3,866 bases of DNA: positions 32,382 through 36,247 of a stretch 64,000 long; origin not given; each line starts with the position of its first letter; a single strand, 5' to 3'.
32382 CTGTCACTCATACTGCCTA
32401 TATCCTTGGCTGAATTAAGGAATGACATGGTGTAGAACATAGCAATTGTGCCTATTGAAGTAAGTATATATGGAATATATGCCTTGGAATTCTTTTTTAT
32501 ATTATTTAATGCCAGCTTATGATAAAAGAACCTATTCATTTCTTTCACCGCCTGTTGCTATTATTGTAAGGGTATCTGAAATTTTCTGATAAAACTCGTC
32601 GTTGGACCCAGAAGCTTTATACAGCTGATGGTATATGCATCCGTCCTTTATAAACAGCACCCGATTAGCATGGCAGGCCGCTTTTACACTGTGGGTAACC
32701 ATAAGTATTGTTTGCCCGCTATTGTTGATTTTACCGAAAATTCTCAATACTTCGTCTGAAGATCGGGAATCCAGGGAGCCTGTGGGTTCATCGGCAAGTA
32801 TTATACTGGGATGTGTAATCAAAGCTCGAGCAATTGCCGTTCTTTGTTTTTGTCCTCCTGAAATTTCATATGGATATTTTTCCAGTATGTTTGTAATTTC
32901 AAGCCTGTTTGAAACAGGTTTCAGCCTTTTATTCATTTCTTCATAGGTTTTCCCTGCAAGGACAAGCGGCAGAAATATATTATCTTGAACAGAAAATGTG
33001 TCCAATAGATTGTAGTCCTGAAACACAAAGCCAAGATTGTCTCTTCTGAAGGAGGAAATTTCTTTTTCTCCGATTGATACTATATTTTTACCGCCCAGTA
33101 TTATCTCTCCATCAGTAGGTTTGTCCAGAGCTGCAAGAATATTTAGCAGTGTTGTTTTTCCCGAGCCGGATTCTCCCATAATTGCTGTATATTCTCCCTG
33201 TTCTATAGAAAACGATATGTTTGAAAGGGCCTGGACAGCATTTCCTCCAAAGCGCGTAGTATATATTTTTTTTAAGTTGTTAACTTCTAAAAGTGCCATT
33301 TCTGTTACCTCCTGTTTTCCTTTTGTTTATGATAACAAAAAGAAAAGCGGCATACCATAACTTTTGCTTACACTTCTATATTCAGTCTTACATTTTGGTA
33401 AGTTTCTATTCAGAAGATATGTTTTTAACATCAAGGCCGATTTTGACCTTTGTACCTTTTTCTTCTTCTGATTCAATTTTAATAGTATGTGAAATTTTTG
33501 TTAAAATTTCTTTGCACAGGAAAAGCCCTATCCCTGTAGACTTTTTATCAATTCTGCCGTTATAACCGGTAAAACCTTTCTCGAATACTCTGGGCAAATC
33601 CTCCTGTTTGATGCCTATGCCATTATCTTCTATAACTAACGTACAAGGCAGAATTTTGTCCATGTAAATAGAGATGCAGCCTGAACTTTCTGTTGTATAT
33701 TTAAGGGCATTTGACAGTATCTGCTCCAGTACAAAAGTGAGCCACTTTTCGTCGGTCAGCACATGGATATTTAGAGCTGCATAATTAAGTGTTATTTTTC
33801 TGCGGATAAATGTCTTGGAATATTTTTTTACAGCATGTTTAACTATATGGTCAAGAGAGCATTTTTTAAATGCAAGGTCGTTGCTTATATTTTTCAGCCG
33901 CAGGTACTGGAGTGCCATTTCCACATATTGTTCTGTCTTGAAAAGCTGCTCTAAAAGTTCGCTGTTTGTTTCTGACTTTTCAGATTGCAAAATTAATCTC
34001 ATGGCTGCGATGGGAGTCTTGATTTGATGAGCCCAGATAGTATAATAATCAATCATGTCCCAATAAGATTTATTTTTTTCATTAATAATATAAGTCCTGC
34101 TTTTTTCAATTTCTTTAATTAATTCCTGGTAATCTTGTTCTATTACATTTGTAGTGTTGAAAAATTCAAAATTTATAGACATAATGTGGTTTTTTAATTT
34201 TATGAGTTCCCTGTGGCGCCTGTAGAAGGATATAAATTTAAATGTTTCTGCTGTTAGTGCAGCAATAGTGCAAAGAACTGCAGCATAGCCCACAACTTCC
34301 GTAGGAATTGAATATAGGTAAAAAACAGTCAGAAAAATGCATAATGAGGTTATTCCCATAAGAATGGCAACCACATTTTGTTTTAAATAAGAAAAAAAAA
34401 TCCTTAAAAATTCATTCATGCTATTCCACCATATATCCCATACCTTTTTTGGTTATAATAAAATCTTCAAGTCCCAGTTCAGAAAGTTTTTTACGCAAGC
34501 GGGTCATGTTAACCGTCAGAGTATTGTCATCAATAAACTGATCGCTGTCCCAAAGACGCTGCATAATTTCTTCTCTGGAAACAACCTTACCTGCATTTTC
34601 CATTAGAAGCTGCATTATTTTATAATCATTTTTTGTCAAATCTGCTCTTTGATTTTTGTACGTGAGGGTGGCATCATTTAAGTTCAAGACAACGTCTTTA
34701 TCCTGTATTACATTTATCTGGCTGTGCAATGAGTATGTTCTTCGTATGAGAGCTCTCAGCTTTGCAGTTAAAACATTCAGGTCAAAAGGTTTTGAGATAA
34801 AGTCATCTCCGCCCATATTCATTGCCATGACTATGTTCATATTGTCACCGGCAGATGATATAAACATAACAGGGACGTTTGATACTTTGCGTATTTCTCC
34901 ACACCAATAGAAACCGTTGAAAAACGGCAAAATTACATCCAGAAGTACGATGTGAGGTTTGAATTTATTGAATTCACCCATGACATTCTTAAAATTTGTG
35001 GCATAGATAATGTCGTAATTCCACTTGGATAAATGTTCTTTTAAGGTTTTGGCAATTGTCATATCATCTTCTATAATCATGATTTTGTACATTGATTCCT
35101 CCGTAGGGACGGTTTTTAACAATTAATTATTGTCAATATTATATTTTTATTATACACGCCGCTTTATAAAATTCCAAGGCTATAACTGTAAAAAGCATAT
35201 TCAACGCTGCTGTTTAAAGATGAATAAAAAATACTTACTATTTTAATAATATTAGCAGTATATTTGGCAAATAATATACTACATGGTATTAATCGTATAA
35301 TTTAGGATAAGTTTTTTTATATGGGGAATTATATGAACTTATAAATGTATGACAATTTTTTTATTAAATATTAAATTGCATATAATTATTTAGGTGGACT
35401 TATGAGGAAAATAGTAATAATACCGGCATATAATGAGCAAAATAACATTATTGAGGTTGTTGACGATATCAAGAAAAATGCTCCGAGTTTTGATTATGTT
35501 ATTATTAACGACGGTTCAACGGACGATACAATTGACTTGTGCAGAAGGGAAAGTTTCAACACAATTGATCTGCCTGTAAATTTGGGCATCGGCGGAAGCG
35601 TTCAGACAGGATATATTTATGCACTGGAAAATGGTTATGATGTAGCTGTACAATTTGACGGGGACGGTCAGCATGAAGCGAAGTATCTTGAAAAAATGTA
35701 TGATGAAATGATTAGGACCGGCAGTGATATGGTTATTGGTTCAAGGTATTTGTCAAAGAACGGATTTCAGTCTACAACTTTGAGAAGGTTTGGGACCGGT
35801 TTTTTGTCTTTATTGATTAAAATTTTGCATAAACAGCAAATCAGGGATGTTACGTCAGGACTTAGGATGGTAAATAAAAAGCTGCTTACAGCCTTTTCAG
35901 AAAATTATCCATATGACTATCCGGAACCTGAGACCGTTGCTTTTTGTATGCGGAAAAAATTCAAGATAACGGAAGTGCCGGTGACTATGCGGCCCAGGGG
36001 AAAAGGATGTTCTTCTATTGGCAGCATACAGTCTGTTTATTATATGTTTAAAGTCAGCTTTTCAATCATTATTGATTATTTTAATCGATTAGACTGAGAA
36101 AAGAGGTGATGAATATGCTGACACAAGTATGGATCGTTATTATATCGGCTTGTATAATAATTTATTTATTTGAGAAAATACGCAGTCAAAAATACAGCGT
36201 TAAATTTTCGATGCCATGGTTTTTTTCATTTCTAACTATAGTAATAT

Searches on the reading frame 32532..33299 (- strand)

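Call 24: search_protein_families(library=ncbifam, proteins=[window:32532-33299:-], max_evalue=1e-10)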
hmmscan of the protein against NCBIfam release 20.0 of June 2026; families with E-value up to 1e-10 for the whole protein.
window:32532-33299:- (255 aa): 173 families (the best 25 are shown)
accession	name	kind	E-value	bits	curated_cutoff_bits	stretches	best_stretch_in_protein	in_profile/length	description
TIGR03608.1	L_ocin_972_ABC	subfamily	8.5e-68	227.9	254.85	1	7-217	2-206/206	putative bacteriocin export ABC transporter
NF038007.1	ABC_ATP_DarD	equivalog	5.7e-65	218.8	375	1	4-221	2-217/218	darobactin export ABC transporter ATP-binding protein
TIGR02211.1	LolD_lipo_ex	equivalog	1.1e-62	211.4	307.75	1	3-223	1-220/221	lipoprotein-releasing ABC transporter ATP-binding protein LolD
NF007826.0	PRK10535.1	equivalog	2e-61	208.1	966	1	2-226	3-225/648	macrolide ABC transporter ATP-binding protein/permease MacB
TIGR02673.1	FtsE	equivalog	4.9e-58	196.3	264.85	1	17-216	11-209/214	cell division ATP-binding protein FtsE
NF040933.2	ABC_arch_GlcV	equivalog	1.8e-52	178.4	450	1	5-223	4-221/357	glucose ABC transporter ATP-binding protein GlcV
NF008639.0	PRK11629.1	equivalog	2.6e-52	177.6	360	1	2-226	5-228/234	lipoprotein-releasing ABC transporter ATP-binding protein LolD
TIGR02982.1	heterocyst_DevA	subfamily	4e-51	173.7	295.8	1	4-222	2-219/220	ABC exporter ATP-binding subunit, DevA family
TIGR02315.1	ABC_phnC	equivalog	4.6e-49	167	266.1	1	3-226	1-228/243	phosphonate ABC transporter ATP-binding protein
NF007879.0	PRK10584.1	equivalog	1.8e-46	158.7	336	1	3-222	6-224/228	putative ABC transporter ATP-binding protein YbbA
TIGR04521.1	ECF_ATPase_2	equivalog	6.7e-46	156.6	330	1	5-225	2-226/279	energy-coupling factor transporter ATPase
TIGR02314.1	ABC_MetN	equivalog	7.2e-45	153.5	499.7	1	4-220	2-217/343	methionine ABC transporter ATP-binding protein MetN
TIGR03265.1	PhnT2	equivalog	8.1e-45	153.6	457.7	1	5-223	6-214/353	putative 2-aminoethylphosphonate ABC transporter ATP-binding protein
TIGR04520.1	ECF_ATPase_1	equivalog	2.7e-44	151.6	315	1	5-225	2-217/269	energy-coupling factor transporter ATPase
NF040840.2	tungstate_WtpC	equivalog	6.7e-44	150.6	440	1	25-223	16-210/347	tungstate ABC transporter ATP-binding protein WtpC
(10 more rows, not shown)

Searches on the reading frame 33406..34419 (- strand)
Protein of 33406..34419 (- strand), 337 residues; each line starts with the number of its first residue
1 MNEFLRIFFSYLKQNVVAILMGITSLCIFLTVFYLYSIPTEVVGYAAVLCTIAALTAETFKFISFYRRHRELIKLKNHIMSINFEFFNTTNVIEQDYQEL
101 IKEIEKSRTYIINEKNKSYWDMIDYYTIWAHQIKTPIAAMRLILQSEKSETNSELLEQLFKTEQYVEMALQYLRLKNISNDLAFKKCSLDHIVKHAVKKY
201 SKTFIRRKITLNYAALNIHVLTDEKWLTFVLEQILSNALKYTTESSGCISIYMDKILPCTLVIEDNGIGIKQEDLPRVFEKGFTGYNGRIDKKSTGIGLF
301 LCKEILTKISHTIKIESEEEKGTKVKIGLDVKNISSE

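Call 24: search_protein_families(library=ncbifam, proteins=[window:33406-34419:-], max_evalue=1e-10)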
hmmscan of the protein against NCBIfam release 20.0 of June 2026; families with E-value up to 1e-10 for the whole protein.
window:33406-34419:- (337 aa): 31 families (the best 25 are shown)
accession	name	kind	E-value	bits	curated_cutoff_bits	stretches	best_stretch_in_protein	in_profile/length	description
NF047405.1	SensHisKinSapS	equivalog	1.8e-53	182.1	550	1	8-327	3-329/341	two-component system sensor histidine kinase SapS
NF008312.0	PRK11100.1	equivalog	6.4e-26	91.2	356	1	48-331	190-474/477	two-component system sensor histidine kinase CreC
NF046044.1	PnpS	equivalog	1.4e-23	83.5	400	1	130-329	178-389/390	two-component system histidine kinase PnpS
NF033092.0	HK_WalK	equivalog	2.7e-20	72.5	725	1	169-329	429-592/594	cell wall metabolism sensor histidine kinase WalK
NF041735.1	hist_kin_RppB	equivalog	5.2e-20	71.7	400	1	117-329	211-437/438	two-component system sensor histidine kinase RppB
TIGR02966.1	phoR_proteo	equivalog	7.6e-20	71.2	334.2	1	147-327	149-331/333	phosphate regulon sensor histidine kinase PhoR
NF007898.0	PRK10604.1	equivalog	2.9e-19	69.6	478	1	129-332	219-424/433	two-component system sensor histidine kinase RstB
NF008468.0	PRK11360.1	equivalog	1.6e-17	63.1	646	1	130-334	404-611/616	two-component system sensor histidine kinase AtoS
NF041832.1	near_NosP_CTERM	subfamily_domain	3.2e-17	62.7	400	1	131-332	16-226/370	NahK/ErcS family hybrid sensor histidine kinase/response regulator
NF006800.0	PRK09303.1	equivalog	2.2e-16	59.8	342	1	128-331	157-377/383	histidine kinase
NF047874.1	MASE3_PAS_HK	subfamily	1.1e-15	57.5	560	1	233-335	526-629/655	MASE3 domain-containing sensor histidine kinase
NF045903.1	CuHisKinLciSLeg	equivalog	3.9e-15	56.1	700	1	129-329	146-356/357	copper-responsive two-component system sensor histidine kinase LciS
TIGR02956.1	TMAO_torS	equivalog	5.1e-15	54.7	676.5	1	207-332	557-683/967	TMAO reductase system sensor histidine kinase/response regulator TorS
NF008302.0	PRK11091.1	equivalog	5.5e-15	54.6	838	1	214-334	386-508/779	aerobic respiration two-component sensor histidine kinase ArcB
NF007004.0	PRK09467.1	equivalog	7.5e-15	54.7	415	1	130-331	240-436/440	two-component system sensor histidine kinase EnvZ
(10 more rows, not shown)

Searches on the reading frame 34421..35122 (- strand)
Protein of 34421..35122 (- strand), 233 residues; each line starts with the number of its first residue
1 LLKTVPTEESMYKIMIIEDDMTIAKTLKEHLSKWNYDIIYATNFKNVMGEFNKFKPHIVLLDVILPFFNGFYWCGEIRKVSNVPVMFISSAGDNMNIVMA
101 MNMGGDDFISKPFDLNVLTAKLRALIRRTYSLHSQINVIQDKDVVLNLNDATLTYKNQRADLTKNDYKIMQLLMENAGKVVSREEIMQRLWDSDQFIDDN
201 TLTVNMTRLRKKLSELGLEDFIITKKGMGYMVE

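Call 24: search_protein_families(library=ncbifam, proteins=[window:34421-35122:-], max_evalue=1e-10)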
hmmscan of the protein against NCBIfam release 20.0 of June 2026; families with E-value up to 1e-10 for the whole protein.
window:34421-35122:- (233 aa): 48 families (the best 25 are shown)
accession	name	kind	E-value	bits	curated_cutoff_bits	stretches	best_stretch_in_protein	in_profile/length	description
NF045944.1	ResRegRpaBCyano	equivalog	3.5e-46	157.4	330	1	15-232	1-227/229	response regulator transcription factor RpaB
TIGR02154.1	PhoB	equivalog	7.8e-44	149.6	296.2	1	13-232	4-225/226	phosphate regulon transcriptional regulator PhoB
NF053854.1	RespRegPhoBBctds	equivalog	1.4e-43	148.8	270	1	14-232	1-224/225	two-component system response regulator PhoB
NF008296.0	PRK11083.1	equivalog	9.1e-42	143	273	1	11-232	3-225/228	two-component system response regulator CreB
NF040689.1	MtrAB_MtrA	equivalog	7e-41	140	300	1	14-232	1-218/219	MtrAB system response regulator MtrA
NF041733.1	resp_reg_CseB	equivalog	3.5e-40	137.8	350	1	13-231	2-225/228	two-component system response regulator CseB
NF007982.1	PRK10710.1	equivalog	3.5e-39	134.8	380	1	8-232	4-227/235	envelope stress response regulator BaeR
NF040534.1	resp_reg_YycF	equivalog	5e-38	130.7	340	1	13-232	2-227/231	response regulator YycF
NF033117.2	vanR_ACDEGLN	exception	1.8e-36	125.8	350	1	14-233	1-226/226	VanR-ABDEGLN family response regulator transcription factor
TIGR01387.1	cztR_silR_copR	subfamily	7.9e-36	123.7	279.2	1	14-231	1-217/218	heavy metal response regulator transcription factor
NF041734.1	resp_reg_RppA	equivalog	3e-34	118.4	250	1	13-232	2-227/229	two-component system response regulator RppA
NF012227.0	AdeR_RR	equivalog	1.1e-33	116.7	340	1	13-232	13-236/239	efflux system response regulator transcription factor AdeR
TIGR03787.1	marine_sort_RR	equivalog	3.8e-33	114.9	335.7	1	13-231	2-224/227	proteobacterial dedicated sortase system response regulator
NF008034.0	PRK10766.1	equivalog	7.3e-33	114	275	1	12-232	3-226/231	two-component system response regulator TorR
NF008078.0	PRK10816.1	equivalog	4.7e-32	111.3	336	1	13-232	2-220/223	two-component system response regulator PhoP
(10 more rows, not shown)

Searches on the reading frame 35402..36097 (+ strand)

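Call 24: search_protein_families(library=ncbifam, proteins=[window:35402-36097:+], max_evalue=1e-10)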
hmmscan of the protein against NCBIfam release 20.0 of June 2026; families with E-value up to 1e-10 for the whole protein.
window:35402-36097:+ (231 aa): 3 families
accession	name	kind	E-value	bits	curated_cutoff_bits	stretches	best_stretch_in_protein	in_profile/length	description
NF058614.1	PPMAGASynPpgS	equivalog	5.3e-28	98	370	1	5-196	4-196/226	polyprenyl-phospho-N-acetylgalactosaminyl synthase PpgS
TIGR04182.1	glyco_TIGR04182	equivalog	1.9e-21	76.7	325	1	5-203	4-197/293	S-layer glycoprotein N-glycosyltransferase AglJ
NF041391.1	DPhHxTase_Halo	equivalog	6.4e-14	51.4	375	1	9-165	3-153/213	dolichyl-phosphate hexose transferase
